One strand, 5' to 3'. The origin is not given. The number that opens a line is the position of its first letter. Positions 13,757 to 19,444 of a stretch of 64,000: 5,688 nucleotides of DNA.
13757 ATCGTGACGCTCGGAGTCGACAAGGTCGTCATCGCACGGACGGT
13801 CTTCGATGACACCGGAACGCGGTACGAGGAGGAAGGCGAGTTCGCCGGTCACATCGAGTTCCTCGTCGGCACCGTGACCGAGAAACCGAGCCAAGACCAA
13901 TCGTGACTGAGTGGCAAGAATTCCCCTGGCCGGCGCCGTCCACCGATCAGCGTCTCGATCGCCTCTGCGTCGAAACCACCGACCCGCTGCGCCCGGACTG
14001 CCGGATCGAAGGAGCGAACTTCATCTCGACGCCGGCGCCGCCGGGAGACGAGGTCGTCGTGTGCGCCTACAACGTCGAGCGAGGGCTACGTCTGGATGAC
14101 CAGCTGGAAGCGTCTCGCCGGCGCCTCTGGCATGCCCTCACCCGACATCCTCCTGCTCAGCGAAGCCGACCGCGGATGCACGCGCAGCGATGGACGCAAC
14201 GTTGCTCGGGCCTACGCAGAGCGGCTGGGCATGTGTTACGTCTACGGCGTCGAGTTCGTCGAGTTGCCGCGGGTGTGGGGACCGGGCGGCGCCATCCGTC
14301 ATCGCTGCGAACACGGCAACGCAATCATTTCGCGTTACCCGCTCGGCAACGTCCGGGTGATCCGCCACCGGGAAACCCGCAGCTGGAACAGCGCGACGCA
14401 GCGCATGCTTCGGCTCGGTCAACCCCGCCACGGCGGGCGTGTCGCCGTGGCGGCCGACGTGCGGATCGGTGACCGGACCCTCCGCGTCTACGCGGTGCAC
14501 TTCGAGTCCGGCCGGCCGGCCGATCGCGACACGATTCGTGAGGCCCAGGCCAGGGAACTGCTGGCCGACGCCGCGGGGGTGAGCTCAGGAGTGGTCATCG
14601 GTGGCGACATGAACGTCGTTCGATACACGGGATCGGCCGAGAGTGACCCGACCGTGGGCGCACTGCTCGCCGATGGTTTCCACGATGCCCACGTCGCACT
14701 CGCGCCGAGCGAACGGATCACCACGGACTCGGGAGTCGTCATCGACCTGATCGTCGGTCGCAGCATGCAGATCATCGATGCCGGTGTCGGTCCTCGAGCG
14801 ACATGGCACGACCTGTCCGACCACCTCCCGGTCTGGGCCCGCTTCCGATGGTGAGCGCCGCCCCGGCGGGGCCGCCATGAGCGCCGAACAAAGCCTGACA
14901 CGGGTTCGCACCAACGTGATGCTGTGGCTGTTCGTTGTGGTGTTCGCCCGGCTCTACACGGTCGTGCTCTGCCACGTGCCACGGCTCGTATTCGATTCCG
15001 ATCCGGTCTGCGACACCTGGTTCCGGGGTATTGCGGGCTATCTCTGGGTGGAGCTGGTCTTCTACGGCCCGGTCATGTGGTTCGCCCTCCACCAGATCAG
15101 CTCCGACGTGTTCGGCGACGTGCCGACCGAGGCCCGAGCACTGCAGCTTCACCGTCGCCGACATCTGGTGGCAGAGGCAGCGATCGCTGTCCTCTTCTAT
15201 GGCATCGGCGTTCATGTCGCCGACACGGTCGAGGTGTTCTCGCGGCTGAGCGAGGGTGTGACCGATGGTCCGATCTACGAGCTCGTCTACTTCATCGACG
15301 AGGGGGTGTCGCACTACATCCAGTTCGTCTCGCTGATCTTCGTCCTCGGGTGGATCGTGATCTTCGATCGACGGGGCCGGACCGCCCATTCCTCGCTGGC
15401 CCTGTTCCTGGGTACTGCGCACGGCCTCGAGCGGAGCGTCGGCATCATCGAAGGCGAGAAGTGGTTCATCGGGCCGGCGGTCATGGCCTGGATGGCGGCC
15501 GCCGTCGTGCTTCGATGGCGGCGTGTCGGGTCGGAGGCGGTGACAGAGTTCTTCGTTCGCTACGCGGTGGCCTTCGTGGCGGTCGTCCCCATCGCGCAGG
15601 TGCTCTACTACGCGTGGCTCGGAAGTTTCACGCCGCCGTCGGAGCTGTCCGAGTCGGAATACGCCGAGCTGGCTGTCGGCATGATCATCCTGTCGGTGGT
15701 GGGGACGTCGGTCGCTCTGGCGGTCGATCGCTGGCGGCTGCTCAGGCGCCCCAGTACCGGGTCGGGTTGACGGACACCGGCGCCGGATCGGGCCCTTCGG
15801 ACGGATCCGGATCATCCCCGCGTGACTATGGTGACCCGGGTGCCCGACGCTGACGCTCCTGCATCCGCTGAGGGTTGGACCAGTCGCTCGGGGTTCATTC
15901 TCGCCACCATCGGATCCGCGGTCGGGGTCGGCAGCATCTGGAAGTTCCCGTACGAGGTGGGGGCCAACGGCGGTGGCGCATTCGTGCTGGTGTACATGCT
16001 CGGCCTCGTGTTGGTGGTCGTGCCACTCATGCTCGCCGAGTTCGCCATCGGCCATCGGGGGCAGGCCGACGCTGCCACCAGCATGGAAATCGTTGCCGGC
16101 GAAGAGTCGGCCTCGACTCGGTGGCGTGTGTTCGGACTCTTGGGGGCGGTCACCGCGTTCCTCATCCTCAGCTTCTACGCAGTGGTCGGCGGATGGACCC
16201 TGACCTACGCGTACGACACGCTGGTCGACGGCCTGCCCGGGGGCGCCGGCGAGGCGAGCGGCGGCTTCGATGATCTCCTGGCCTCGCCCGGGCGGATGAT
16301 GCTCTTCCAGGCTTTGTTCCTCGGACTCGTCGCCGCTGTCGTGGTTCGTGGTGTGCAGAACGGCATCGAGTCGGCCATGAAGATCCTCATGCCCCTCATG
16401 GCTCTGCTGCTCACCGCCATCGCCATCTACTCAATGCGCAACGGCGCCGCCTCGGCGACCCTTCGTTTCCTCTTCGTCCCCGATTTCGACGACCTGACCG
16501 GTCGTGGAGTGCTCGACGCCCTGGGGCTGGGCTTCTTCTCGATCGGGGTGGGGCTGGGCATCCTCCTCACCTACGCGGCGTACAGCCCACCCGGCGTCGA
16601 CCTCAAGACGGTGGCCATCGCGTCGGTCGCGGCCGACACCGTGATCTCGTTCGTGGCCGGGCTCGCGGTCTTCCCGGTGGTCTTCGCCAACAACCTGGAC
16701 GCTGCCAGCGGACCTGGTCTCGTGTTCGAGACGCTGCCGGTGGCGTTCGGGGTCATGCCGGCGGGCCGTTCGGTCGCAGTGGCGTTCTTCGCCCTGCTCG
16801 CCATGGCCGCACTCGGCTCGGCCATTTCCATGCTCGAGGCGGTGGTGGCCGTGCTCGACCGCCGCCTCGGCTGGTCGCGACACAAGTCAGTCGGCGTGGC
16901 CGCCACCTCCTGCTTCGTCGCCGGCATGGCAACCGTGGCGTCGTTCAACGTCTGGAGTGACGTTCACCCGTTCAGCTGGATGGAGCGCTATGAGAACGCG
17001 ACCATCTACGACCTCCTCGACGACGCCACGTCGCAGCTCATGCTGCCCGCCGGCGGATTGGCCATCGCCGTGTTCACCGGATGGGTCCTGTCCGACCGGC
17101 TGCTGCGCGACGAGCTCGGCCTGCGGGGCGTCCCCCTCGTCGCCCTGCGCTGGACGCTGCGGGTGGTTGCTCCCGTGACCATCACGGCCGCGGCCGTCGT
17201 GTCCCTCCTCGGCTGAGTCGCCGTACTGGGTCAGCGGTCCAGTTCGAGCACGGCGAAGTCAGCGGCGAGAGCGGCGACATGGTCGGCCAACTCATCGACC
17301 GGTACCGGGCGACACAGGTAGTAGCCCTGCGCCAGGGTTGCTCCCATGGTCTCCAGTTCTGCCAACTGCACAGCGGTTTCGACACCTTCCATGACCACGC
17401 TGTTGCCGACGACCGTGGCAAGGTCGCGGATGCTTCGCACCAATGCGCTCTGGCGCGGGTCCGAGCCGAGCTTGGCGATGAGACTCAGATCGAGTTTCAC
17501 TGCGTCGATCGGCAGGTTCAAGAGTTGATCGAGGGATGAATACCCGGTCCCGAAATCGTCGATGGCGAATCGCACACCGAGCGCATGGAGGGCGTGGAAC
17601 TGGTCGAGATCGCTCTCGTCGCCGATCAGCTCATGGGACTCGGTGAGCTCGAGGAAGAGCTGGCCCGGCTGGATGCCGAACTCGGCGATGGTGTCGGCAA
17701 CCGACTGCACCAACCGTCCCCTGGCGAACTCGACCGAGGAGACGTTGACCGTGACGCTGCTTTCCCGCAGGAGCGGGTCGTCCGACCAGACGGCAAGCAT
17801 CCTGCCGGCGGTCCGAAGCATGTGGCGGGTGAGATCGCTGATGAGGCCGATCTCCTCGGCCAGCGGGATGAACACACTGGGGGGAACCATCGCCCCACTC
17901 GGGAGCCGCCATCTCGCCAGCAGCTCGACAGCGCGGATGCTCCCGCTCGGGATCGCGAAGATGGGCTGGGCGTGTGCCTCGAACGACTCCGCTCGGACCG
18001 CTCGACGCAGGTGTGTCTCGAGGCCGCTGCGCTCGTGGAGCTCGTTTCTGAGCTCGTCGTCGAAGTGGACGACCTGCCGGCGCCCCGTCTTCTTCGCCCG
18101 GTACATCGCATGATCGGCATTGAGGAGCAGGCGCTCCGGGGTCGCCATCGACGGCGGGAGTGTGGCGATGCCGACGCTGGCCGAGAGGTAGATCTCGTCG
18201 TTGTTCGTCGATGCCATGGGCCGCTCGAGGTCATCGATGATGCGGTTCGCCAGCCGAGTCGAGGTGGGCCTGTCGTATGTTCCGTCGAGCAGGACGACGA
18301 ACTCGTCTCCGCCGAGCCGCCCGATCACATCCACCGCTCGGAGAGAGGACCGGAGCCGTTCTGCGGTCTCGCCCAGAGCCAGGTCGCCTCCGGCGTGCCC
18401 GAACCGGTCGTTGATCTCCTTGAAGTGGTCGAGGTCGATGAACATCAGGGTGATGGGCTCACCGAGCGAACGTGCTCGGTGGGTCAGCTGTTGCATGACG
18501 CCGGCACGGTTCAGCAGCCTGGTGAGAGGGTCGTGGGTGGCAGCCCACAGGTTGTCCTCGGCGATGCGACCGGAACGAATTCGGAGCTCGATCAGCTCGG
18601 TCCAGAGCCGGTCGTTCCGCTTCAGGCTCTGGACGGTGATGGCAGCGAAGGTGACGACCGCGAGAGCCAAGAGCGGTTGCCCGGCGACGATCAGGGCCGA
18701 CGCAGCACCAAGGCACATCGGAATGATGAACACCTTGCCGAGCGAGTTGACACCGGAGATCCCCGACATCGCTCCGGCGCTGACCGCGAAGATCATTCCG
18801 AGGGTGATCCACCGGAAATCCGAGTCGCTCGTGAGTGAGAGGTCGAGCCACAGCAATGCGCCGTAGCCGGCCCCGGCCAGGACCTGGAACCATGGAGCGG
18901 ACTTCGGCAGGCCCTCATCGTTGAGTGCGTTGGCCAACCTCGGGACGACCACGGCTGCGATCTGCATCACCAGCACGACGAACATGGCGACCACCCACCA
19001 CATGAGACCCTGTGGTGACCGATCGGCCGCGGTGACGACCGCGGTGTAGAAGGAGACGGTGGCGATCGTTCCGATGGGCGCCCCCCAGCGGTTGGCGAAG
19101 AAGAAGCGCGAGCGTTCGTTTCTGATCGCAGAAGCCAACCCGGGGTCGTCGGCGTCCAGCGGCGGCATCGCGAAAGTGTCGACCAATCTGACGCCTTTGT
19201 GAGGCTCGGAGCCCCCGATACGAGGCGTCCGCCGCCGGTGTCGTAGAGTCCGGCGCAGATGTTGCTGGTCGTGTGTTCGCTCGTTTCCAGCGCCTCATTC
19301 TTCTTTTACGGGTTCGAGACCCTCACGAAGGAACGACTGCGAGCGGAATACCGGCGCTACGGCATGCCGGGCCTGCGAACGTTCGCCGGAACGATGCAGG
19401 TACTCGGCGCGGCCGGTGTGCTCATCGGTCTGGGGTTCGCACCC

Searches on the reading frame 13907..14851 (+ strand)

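Call 35: search_protein_families(library=pfam, proteins=[window:13907-14851:+], max_evalue=0.001)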
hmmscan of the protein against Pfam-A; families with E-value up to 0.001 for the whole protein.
window:13907-14851:+ (315 aa): 1 family
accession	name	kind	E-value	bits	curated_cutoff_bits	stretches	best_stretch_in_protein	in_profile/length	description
PF03372.29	Exo_endo_phos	-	2e-09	38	24.5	1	78-306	30-225/225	Endonuclease/Exonuclease/phosphatase family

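Call 88: search_protein_families(library=padloc, proteins=[window:13907-14851:+], max_evalue=0.001)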
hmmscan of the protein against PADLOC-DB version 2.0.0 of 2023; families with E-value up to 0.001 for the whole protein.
window:13907-14851:+ (315 aa): 0 families

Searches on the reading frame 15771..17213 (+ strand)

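Call 35: search_protein_families(library=pfam, proteins=[window:15771-17213:+], max_evalue=0.001)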
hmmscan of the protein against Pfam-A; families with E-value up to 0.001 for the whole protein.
window:15771-17213:+ (481 aa): 1 family
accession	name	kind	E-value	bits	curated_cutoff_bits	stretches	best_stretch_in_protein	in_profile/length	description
PF00209.24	SNF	-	1e-45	156.9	27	2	34-156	2-118/524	Sodium:neurotransmitter symporter family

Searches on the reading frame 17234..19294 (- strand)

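Call 35: search_protein_families(library=pfam, proteins=[window:17234-19294:-], max_evalue=0.001)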
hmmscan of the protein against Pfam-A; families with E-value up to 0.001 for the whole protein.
window:17234-19294:- (687 aa): 2 families
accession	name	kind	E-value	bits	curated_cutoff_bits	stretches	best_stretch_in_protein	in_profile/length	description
PF00563.25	EAL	-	2.5e-62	210.8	31.3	1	428-663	3-236/236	EAL domain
PF00990.26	GGDEF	-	5.2e-42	143.8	23.8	1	252-406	1-160/161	Diguanylate cyclase, GGDEF domain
